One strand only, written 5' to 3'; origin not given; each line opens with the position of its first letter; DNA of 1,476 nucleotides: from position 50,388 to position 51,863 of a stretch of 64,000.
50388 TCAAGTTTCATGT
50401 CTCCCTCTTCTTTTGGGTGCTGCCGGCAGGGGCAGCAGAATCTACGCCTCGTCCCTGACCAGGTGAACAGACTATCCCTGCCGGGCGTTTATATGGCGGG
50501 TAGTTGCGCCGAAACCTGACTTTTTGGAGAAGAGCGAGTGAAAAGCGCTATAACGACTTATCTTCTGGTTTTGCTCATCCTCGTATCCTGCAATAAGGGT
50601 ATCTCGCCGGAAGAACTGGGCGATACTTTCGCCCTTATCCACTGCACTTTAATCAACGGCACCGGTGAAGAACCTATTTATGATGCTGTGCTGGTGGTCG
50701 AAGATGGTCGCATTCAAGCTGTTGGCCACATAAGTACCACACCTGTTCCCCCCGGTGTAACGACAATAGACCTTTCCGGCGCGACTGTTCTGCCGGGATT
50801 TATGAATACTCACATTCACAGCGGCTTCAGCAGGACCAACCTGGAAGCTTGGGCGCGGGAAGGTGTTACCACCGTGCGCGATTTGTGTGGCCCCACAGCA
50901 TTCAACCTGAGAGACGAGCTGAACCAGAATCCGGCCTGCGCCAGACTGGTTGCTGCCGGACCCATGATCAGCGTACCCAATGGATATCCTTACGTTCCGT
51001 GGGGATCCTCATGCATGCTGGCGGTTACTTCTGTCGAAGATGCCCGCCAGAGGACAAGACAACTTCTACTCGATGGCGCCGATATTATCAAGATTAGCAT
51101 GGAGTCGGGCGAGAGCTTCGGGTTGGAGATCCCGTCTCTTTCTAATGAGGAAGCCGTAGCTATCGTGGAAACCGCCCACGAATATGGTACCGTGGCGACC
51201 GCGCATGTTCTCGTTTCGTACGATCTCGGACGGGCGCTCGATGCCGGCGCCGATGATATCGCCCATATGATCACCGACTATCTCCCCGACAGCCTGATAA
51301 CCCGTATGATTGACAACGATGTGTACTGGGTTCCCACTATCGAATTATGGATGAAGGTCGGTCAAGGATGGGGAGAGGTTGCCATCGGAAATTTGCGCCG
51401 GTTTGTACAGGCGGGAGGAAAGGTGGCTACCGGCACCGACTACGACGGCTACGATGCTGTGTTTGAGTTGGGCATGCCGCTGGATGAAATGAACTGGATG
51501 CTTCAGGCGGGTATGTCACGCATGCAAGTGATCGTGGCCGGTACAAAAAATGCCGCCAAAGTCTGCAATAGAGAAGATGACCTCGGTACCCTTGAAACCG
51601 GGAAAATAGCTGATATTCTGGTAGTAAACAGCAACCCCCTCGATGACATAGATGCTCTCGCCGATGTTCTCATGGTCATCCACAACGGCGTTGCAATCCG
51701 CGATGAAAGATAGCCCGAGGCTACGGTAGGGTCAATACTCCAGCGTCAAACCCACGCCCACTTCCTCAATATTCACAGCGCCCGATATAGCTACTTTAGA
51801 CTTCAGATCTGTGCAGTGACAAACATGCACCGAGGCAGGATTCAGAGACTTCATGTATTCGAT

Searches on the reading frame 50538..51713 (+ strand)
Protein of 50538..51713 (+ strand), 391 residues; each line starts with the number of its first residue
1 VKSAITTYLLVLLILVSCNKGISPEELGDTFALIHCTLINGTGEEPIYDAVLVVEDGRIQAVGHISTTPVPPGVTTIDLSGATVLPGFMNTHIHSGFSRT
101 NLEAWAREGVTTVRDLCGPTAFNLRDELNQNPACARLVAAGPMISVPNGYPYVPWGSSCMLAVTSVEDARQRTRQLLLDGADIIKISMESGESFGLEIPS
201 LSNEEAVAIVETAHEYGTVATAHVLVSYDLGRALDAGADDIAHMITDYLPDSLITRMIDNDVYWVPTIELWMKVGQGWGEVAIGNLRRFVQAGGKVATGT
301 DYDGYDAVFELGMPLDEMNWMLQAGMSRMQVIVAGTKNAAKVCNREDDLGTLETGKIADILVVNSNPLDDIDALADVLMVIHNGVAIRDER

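Call 44: search_protein_families(library=ncbifam, proteins=[window:50538-51713:+], max_evalue=0.001)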
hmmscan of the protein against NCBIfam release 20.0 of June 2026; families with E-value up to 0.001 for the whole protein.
window:50538-51713:+ (391 aa): 34 families (the best 25 are shown)
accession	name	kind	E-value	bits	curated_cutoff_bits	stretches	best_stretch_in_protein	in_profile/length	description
NF051886.1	XaaProDiPepCaul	equivalog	3.2e-39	135.1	500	3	284-386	298-396/398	Xaa-Pro dipeptidase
TIGR01224.1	hutI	equivalog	6e-14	51.6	298.15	2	49-103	3-57/377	imidazolonepropionase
NF006689.0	PRK09237.1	equivalog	5.8e-13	48.2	371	2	317-364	290-336/383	amidohydrolase/deacetylase family metallohydrolase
NF006055.0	PRK08203.1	equivalog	1.8e-11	43.3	532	1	45-94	22-70/455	8-oxoguanine deaminase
NF006679.0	PRK09228.1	subfamily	5.5e-10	38.6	351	1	48-94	30-78/433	guanine deaminase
NF006056.0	PRK08204.1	subfamily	6e-10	38.5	391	1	52-95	27-67/449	hypothetical protein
NF005557.0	PRK07228.1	equivalog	9e-10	37.8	522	1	41-95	13-65/445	5'-deoxyadenosine deaminase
TIGR00221.1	nagA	equivalog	1.7e-09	37.2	225.65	1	34-97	8-67/380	N-acetylglucosamine-6-phosphate deacetylase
TIGR02967.1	guan_deamin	equivalog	6e-09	35.4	375.4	1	48-95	5-54/401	guanine deaminase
NF011989.0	PRK15446.2-5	equivalog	2.1e-08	33.4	565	1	33-93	6-61/385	alpha-D-ribose 1-methylphosphonate 5-triphosphate diphosphatase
NF004636.0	PRK05985.1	subfamily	1.2e-07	30.9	408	1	51-107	19-72/398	amidohydrolase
NF004701.0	PRK06038.1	equivalog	3e-07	29.5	609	1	43-97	17-68/432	N-ethylammeline chlorohydrolase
NF005211.0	PRK06687.1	equivalog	3.6e-07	29.3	703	1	48-97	20-69/419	TRZ/ATZ family protein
NF009060.0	PRK12394.1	equivalog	3.8e-07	29.2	442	1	321-363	296-338/381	metallo-dependent hydrolase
NF004801.0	PRK06151.1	subfamily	5.1e-07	28.9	416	0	45-110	20-82/491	chlorohydrolase family protein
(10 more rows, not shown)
